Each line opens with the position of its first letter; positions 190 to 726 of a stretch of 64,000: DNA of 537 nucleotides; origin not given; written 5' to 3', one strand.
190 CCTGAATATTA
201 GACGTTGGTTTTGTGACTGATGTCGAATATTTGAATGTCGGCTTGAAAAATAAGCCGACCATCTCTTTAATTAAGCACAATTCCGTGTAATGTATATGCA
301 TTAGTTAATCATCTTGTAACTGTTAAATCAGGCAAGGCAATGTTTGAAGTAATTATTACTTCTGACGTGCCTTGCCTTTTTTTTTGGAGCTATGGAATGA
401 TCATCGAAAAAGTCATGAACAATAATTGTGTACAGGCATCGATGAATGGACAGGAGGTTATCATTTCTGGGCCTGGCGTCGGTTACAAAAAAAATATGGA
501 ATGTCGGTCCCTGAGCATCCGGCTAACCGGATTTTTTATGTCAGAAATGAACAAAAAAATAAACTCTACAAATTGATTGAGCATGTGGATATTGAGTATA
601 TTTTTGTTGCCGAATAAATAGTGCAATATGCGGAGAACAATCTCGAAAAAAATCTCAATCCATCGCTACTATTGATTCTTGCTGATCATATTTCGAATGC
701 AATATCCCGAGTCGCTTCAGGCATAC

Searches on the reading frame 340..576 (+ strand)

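Call 3: search_protein_families(library=pfam, proteins=[window:340-576:+])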
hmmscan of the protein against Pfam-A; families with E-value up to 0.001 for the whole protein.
window:340-576:+ (78 aa): 1 family
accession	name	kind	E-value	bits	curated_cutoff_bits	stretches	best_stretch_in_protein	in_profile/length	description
PF03123.20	CAT_RBD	-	2.3e-09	37.5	25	1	20-53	1-35/57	CAT RNA binding domain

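Call 4: search_protein_families(library=ncbifam, proteins=[window:340-576:+])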
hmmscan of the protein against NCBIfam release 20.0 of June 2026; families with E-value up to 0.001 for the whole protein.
window:340-576:+ (78 aa): 2 families
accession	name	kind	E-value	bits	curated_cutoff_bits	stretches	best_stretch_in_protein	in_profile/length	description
NF046042.1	LicT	equivalog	5.4e-06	25.8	300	1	20-55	1-37/273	BglG family transcription antiterminator LicT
NF047357.1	antiterm_GlcT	equivalog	0.00033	20.1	320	1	21-54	2-36/272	glucose PTS transporter transcription antiterminator GlcT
